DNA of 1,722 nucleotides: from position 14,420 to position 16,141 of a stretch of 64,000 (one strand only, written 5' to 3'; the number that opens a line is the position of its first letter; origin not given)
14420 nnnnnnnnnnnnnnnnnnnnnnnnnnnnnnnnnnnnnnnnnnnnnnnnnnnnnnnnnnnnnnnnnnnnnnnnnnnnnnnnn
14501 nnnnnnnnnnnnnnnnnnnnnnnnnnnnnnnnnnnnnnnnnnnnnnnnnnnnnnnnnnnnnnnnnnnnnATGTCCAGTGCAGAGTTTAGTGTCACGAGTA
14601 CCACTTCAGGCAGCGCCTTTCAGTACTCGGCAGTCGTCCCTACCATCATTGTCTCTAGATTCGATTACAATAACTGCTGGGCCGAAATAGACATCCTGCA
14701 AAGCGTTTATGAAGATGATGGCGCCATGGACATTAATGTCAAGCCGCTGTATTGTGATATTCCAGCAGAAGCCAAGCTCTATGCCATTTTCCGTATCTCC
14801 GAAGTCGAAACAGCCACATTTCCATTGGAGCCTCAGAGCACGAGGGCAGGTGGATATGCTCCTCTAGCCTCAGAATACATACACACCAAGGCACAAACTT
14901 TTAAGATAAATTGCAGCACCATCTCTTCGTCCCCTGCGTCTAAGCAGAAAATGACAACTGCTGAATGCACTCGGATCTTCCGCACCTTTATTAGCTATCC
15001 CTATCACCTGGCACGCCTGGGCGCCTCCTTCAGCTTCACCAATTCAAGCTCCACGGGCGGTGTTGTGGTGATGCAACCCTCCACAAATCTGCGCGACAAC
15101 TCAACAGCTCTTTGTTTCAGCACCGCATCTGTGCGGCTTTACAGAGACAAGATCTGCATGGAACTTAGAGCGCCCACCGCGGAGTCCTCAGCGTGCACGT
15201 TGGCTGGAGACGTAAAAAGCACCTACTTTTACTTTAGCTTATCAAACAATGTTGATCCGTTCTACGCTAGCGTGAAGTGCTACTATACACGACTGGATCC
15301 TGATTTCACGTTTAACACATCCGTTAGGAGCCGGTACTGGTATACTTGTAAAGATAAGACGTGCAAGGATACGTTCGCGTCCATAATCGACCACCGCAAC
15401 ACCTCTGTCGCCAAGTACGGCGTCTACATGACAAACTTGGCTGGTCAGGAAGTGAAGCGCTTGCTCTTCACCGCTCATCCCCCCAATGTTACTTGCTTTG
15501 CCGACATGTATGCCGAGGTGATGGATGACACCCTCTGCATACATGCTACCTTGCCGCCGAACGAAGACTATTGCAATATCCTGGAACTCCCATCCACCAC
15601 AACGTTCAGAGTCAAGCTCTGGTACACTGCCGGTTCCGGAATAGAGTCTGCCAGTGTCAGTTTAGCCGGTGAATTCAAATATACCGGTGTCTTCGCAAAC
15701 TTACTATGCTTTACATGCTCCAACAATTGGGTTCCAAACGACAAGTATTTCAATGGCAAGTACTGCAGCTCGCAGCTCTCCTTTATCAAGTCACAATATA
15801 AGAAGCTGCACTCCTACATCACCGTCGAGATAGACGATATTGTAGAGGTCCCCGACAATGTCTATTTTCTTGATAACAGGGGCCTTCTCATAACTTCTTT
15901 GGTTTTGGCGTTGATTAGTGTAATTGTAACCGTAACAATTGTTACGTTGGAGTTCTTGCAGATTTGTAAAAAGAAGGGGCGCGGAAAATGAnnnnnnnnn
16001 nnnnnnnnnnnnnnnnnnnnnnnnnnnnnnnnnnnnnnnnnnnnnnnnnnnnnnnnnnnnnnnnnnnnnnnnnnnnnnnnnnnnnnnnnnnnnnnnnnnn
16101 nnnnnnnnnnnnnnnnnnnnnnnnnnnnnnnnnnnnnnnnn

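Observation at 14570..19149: A VSP locus has an adjacent non-VSP membrane protein carrying a related basic C-terminal tail.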

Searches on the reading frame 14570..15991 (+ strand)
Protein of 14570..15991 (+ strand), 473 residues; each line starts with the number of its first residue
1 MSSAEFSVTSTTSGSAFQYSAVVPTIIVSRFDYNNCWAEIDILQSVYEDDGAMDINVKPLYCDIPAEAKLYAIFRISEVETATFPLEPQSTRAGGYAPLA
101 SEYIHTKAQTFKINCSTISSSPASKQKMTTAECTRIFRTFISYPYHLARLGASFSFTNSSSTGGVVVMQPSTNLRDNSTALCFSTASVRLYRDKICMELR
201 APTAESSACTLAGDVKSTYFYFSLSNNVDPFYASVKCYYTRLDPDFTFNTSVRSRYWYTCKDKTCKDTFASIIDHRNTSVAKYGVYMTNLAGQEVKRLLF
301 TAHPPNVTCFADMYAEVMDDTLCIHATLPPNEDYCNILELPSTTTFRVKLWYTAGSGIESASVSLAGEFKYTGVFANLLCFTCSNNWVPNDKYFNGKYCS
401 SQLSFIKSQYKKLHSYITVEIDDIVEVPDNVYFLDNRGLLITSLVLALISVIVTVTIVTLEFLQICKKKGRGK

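Call 4: search_protein_families(library=pfam, proteins=[window:14570-15991:+], max_evalue=0.01)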
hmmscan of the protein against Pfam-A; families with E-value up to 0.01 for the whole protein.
window:14570-15991:+ (473 aa): 0 families

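Call 5: find_homologous_proteins(query=window:14570-15991:+, max_evalue=0.001)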
Query window:14570-15991:+ (473 aa): 4 proteins with E <= 0.001 among 7462 candidates.
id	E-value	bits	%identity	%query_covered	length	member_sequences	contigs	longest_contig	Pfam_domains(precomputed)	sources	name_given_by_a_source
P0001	4.5e-289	977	90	100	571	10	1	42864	-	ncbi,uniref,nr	ncbi:Hypothetical protein GLP15_3676 [Giardia lamblia P15]|uniref:Uncharacterized protein n=1 Tax=Gi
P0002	1.3e-240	817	74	100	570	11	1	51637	-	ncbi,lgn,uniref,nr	ncbi:hypothetical protein QR46_2532 [Giardia duodenalis assemblage B]|uniref:Uncharacterized protein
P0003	7.7e-225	765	71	99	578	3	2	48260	-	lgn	-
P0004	7.0e-217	739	68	100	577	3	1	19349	-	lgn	-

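Call 8: find_encoding_contigs(protein=P0001, flank=8000, max_places=3)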
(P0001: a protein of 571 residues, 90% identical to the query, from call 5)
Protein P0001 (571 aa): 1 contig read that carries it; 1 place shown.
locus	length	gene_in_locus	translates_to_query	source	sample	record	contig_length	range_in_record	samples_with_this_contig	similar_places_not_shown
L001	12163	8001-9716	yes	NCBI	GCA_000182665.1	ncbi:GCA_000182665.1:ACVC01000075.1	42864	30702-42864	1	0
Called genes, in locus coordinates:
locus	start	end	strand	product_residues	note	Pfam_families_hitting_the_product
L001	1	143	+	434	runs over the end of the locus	PF03547:Mem_trans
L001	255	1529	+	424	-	PF01553:Acyltransferase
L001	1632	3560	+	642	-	PF00211:Guanylate_cyc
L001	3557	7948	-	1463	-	PF00069:Pkinase, PF07714:PK_Tyr_Ser-Thr, PF13637:Ank_4 (faint), PF00023:Ank (faint), PF12796:Ank_2 (weak), PF12796:Ank_2, PF13857:Ank_5 (weak), PF12796:Ank_2, +1 more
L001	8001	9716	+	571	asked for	-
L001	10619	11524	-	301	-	PF00069:Pkinase, PF07714:PK_Tyr_Ser-Thr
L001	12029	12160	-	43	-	PF03302:VSP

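Call 9: find_encoding_contigs(protein=P0002, flank=8000, max_places=3)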
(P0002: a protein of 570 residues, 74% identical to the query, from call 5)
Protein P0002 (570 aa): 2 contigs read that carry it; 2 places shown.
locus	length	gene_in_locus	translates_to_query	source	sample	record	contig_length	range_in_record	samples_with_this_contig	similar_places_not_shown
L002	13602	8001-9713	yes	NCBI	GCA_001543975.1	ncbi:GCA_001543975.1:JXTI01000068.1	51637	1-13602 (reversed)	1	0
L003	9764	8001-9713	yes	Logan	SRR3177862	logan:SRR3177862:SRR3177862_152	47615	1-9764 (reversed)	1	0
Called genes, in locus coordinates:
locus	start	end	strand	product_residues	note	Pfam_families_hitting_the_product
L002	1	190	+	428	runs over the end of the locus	-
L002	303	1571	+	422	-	-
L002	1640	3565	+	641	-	PF00211:Guanylate_cyc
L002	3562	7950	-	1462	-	PF00069:Pkinase, PF07714:PK_Tyr_Ser-Thr, PF13637:Ank_4 (faint), PF13857:Ank_5 (faint), PF00023:Ank (faint), PF12796:Ank_2 (weak), PF12796:Ank_2, PF12796:Ank_2, +2 more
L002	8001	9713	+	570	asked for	-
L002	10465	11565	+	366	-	PF03302:VSP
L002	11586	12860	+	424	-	PF03302:VSP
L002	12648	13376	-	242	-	-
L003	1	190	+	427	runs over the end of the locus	PF03547:Mem_trans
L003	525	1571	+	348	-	PF01553:Acyltransferase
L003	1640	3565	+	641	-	PF00211:Guanylate_cyc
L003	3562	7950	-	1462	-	PF00069:Pkinase, PF07714:PK_Tyr_Ser-Thr, PF13637:Ank_4 (faint), PF13857:Ank_5 (faint), PF00023:Ank (faint), PF12796:Ank_2 (weak), PF12796:Ank_2, PF12796:Ank_2, +2 more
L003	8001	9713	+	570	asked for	-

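Call 12: find_encoding_contigs(protein=P0006, flank=10000, max_places=3)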
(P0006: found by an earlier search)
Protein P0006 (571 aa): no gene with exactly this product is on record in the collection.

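Call 14: find_encoding_contigs(protein=P0010, flank=10000, max_places=3)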
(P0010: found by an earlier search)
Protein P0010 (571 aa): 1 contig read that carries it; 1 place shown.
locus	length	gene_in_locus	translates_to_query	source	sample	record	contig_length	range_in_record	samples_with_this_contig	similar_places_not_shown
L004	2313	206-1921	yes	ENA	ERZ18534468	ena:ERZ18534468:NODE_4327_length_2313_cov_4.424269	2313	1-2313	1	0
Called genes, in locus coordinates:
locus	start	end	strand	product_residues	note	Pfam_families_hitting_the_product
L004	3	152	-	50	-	?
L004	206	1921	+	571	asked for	-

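Call 15: find_encoding_contigs(protein=P0008, flank=10000, max_places=3)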
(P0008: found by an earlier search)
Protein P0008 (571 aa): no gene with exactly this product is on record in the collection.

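Call 32: find_encoding_contigs(protein=P0007, flank=8000, max_places=2)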
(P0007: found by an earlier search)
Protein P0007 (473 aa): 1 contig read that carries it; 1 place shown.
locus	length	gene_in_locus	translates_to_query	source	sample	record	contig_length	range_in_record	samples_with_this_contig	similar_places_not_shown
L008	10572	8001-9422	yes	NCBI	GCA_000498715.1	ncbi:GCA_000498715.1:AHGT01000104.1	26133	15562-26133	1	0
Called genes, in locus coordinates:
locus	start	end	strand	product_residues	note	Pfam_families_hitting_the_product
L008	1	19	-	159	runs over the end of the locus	PF00125:Histone, PF15511:CENP-T_C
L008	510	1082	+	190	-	-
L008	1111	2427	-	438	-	PF00733:Asn_synthase (faint)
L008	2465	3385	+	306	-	PF00097:zf-C3HC4 (weak), PF13445:zf-RING_UBOX, PF13639:zf-RING_2 (weak), PF13923:zf-C3HC4_2 (weak), PF15227:zf-C3HC4_4 (weak)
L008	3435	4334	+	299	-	-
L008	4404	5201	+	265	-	PF04857:CAF1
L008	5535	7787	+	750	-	PF06602:Myotub-related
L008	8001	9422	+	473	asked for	-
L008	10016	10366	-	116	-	PF03302:VSP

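Call 33: find_encoding_contigs(protein=P0011, flank=8000, max_places=2)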
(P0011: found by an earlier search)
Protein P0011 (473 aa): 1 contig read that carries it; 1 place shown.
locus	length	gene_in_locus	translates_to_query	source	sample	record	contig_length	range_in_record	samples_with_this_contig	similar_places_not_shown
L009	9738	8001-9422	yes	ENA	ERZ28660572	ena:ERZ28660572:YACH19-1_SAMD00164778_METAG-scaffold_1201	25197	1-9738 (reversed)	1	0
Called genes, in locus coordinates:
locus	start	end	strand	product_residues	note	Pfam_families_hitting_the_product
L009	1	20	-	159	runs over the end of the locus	PF00125:Histone, PF15511:CENP-T_C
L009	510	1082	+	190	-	-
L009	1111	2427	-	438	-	PF00733:Asn_synthase (faint)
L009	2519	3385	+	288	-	PF00097:zf-C3HC4 (weak), PF13445:zf-RING_UBOX, PF13639:zf-RING_2 (weak), PF13923:zf-C3HC4_2 (weak), PF14634:zf-RING_5 (weak), PF15227:zf-C3HC4_4 (weak)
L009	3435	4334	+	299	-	-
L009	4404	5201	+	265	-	PF04857:CAF1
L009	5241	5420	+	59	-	-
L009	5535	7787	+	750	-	PF06602:Myotub-related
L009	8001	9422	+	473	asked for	-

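Call 36: find_homologous_proteins(query=L001:3557-7948:-, max_evalue=1e-200)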
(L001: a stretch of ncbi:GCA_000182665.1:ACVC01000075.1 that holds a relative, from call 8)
Query L001:3557-7948:- (1463 aa): 3 proteins with E <= 1e-200 among 8000 candidates.
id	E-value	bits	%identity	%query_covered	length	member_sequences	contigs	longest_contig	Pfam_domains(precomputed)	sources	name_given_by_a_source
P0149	0.0e+0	3083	93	100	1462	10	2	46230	PF07714.24,PF00069.32,PF13606.13,PF13857.13,PF12796.14,PF00023.37,PF13637.13,PF24521.3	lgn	-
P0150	0.0e+0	2871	86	100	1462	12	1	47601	PF07714.24,PF00069.32,PF13606.13,PF13857.13,PF12796.14,PF00023.37,PF13637.13,PF24521.3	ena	-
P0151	0.0e+0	2768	83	100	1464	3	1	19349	PF07714.24,PF00069.32,PF13606.13,PF13857.13,PF12796.14,PF00023.37,PF13637.13,PF24521.3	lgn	-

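Call 37: find_encoding_contigs(protein=P0149, flank=10000, max_places=3)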
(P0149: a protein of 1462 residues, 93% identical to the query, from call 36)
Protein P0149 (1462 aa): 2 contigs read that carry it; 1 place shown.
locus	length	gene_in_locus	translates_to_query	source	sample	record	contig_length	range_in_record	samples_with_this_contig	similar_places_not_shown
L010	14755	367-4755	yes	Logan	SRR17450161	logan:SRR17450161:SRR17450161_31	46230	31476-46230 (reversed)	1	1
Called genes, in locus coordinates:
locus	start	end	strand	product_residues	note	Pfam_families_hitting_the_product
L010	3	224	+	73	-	?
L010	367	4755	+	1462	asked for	PF00069:Pkinase, PF07714:PK_Tyr_Ser-Thr, PF13637:Ank_4 (faint), PF00023:Ank (faint), PF12796:Ank_2 (weak), PF12796:Ank_2, PF13857:Ank_5 (weak), PF12796:Ank_2, +2 more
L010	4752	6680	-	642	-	PF00211:Guanylate_cyc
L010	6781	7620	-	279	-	PF01553:Acyltransferase (weak)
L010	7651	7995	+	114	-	-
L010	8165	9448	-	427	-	PF03547:Mem_trans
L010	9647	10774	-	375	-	PF00022:Actin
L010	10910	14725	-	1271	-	-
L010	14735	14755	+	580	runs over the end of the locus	-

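Call 38: list_cluster_members(proteins=[P0149])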
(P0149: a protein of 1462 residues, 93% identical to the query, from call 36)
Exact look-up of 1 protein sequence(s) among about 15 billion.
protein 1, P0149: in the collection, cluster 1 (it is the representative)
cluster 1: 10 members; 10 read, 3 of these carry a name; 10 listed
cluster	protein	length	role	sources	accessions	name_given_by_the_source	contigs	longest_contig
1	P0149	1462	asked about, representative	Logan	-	-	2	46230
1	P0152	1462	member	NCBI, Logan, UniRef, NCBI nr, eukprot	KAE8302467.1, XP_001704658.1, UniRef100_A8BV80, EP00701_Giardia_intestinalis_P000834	Kinase, NEK [Giardia duodenalis] | Kinase, NEK n=1 Tax=Giardia intestinalis (strain ATCC 50803 / WB clone C6) TaxID=184922 ... | Kinase, NEK [Giardia intestinalis]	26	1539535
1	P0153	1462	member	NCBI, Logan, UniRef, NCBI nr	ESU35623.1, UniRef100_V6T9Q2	Serine/threonine-protein kinase NEK [Giardia duodenalis] | Serine/threonine-protein kinase NEK n=1 Tax=Giardia intestinalis TaxID=5741 ... | Serine/threonine-protein kinase NEK [Giardia intestinalis]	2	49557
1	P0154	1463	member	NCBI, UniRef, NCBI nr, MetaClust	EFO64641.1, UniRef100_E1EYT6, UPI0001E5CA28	Kinase, NEK [Giardia lamblia P15] | Kinase, NEK n=1 Tax=Giardia intestinalis (strain P15) TaxID=658858 RepID=E1EYT6_GIAIA | status=active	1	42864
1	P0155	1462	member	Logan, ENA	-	-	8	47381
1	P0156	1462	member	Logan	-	-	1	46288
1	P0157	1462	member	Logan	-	-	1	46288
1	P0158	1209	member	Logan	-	-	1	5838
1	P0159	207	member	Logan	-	-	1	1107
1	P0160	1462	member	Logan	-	-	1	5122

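Call 39: find_encoding_contigs(protein=P0152, flank=10000, max_places=2)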
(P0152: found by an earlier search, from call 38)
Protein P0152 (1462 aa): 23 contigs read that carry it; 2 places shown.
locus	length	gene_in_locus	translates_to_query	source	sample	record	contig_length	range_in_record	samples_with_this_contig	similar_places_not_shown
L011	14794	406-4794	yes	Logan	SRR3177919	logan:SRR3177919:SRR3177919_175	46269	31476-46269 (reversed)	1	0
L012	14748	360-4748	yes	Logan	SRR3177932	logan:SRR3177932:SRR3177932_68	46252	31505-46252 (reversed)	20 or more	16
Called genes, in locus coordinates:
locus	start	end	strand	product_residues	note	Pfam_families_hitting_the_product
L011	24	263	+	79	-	-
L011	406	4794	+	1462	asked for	PF00069:Pkinase, PF07714:PK_Tyr_Ser-Thr, PF13637:Ank_4 (faint), PF00023:Ank (faint), PF12796:Ank_2 (weak), PF12796:Ank_2, PF13857:Ank_5 (weak), PF12796:Ank_2, +1 more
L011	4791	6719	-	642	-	PF00211:Guanylate_cyc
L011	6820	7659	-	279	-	PF01553:Acyltransferase (weak)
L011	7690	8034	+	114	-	-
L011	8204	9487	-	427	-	PF03547:Mem_trans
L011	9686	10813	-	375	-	PF00022:Actin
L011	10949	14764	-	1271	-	-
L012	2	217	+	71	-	?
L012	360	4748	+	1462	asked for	PF00069:Pkinase, PF07714:PK_Tyr_Ser-Thr, PF13637:Ank_4 (faint), PF00023:Ank (faint), PF12796:Ank_2 (weak), PF12796:Ank_2, PF13857:Ank_5 (weak), PF12796:Ank_2, +1 more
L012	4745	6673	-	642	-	PF00211:Guanylate_cyc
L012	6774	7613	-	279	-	PF01553:Acyltransferase (weak)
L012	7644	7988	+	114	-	-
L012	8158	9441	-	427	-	PF03547:Mem_trans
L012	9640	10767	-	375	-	PF00022:Actin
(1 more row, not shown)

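Call 40: find_encoding_contigs(protein=P0153, flank=10000, max_places=2)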
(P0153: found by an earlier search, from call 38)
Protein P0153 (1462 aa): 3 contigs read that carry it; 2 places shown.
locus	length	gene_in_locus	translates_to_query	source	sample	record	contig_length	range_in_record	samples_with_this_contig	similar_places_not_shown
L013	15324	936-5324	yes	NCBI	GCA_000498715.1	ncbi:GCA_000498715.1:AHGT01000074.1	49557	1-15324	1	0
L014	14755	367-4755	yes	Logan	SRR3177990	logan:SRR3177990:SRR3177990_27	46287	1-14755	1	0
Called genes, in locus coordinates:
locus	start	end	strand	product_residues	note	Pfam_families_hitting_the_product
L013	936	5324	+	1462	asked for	PF00069:Pkinase, PF07714:PK_Tyr_Ser-Thr, PF13637:Ank_4 (faint), PF00023:Ank (faint), PF12796:Ank_2 (weak), PF12796:Ank_2, PF13857:Ank_5 (weak), PF12796:Ank_2, +2 more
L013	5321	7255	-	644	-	PF00211:Guanylate_cyc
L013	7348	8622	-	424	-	PF01553:Acyltransferase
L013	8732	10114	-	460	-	PF03547:Mem_trans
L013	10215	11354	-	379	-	PF00022:Actin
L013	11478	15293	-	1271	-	-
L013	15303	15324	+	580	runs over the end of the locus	-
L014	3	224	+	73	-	?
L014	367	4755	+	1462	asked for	PF00069:Pkinase, PF07714:PK_Tyr_Ser-Thr, PF13637:Ank_4 (faint), PF00023:Ank (faint), PF12796:Ank_2 (weak), PF12796:Ank_2, PF13857:Ank_5 (weak), PF12796:Ank_2, +2 more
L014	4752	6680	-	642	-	PF00211:Guanylate_cyc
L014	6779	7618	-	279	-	PF01553:Acyltransferase (weak)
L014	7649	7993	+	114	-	-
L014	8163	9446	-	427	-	PF03547:Mem_trans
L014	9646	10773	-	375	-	PF00022:Actin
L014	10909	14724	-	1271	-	-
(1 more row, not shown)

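Call 54: search_protein_representatives(alignment_id=A1)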
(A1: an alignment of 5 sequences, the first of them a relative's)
Query: 5 sequences, 571 profile positions. Proteins with E-value up to 0.001 (for the whole library): 6; up to 1e-10: 5; up to 1e-30: 1. The best 6 are listed.
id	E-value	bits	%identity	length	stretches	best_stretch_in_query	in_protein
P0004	0.0e+00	1199.6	-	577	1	1-571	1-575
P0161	4.7e-20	88.1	-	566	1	5-539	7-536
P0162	1.2e-12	63.6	-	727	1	148-563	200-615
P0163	1.7e-12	63.1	-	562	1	37-502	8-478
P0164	9.8e-12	60.6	-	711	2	386-559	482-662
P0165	4.4e-08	48.5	-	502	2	362-567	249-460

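Call 56: predict_structure(alignment_id=A1)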
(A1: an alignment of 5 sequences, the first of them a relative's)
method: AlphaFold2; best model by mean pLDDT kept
length: 571 residues; sequences in the alignment: 5
mean_pLDDT: 32.8   pTM: 0.24
mean pLDDT of the five models: 32.8, 31.0, 29.6, 29.6, 29.4
residues with pLDDT >= 90: 0; 70-90: 10; 50-70: 27; < 50: 534
segments of 3 or more residues with pLDDT < 50: 1-211, 218-226, 230-538, 567-571
pLDDT, mean of each block of 10 residues (from residue 1): 26 21 24 24 25 31 31 30 34 28 27 26 27 31 34 38 39 35 38 31 40 50 45 42 26 23 23 33 32 30 34 23 22 20 21 23 28 24 29 33 37 41 42 35 41 30 39 45 30 27 24 23 24 38 67 71 53 32
secondary structure, 60 per line:
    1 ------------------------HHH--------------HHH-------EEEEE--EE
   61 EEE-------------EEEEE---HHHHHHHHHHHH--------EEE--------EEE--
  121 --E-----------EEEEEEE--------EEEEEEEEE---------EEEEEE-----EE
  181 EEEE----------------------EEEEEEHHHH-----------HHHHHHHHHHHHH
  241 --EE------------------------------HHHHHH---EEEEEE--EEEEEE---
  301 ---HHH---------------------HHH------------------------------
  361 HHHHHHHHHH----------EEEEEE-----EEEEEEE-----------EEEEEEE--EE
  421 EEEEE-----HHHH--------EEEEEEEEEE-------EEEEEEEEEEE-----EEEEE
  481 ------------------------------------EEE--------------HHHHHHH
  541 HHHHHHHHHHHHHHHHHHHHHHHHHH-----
elements in order: E52-56 E59-63 E77-81 H85-96 E105-107 E116-118 E135-141 E150-158 E168-173 E179-184 E207-212 H213-216 H228-240 H275-280 E284-289 E292-297 H361-370 E381-386 E392-398 E410-416 E419-425 H431-434 E443-452 E460-470 E476-480 E517-519 H534-566
